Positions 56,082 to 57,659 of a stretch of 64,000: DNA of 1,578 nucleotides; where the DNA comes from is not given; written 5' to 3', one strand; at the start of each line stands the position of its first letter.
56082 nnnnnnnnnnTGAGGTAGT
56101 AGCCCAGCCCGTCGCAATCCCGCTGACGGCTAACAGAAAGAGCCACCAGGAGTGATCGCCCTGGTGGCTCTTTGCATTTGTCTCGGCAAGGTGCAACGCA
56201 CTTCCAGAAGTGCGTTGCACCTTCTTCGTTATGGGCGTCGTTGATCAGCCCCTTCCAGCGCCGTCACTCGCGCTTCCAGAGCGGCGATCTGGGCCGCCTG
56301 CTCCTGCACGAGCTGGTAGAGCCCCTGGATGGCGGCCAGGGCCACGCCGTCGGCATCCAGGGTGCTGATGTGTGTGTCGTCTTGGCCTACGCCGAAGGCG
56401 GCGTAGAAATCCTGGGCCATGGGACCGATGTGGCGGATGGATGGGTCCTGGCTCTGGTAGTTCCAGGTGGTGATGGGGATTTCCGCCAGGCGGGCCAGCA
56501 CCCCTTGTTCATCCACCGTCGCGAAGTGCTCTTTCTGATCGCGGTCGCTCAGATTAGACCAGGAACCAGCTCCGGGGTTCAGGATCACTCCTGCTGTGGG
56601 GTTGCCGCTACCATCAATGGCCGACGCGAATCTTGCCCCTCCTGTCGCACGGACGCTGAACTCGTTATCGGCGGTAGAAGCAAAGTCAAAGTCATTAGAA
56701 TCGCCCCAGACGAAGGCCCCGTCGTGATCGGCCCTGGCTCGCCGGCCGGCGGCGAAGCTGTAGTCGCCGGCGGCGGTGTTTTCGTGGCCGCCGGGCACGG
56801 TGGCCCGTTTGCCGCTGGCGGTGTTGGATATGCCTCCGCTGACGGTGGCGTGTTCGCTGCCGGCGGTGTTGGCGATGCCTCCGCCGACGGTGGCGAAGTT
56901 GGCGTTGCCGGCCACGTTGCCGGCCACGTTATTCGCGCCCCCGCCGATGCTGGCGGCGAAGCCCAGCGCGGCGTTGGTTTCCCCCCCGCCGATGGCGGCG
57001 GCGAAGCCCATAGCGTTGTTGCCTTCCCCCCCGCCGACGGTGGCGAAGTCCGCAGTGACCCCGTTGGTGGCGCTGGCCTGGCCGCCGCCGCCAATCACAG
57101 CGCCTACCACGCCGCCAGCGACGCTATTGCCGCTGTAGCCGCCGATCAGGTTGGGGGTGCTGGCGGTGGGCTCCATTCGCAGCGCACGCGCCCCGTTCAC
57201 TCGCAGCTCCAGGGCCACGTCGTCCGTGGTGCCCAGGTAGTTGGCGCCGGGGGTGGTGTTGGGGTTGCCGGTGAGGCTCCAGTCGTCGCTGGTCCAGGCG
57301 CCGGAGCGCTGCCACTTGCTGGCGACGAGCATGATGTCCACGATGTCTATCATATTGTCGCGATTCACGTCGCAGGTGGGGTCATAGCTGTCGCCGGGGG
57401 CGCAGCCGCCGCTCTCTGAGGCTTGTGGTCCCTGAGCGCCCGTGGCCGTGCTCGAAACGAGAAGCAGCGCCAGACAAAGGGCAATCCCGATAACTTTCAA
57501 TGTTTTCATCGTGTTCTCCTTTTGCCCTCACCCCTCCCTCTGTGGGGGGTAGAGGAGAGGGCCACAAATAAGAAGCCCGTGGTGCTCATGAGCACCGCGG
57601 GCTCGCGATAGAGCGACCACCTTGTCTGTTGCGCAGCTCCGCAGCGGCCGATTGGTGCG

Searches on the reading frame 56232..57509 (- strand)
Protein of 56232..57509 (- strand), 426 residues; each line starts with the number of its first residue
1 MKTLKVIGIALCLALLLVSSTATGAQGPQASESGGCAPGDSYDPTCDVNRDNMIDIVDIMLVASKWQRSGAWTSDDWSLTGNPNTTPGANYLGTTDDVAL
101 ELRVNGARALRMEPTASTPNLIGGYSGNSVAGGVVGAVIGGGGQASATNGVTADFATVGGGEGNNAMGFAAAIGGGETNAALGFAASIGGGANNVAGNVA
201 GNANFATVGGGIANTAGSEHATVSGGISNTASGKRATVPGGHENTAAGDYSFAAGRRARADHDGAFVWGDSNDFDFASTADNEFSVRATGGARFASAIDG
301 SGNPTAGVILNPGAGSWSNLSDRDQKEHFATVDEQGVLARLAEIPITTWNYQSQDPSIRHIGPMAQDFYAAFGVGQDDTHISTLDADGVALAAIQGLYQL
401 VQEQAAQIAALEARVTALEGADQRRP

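Call 35: search_protein_families(library=pfam, proteins=[window:56232-57509:-], max_evalue=0.00001)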
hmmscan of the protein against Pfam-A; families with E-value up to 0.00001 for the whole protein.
window:56232-57509:- (426 aa): 1 family
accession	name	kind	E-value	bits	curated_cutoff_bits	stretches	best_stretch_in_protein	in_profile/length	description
PF13884.11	Peptidase_S74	-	1.8e-09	38.2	22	1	321-372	1-53/58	Chaperone of endosialidase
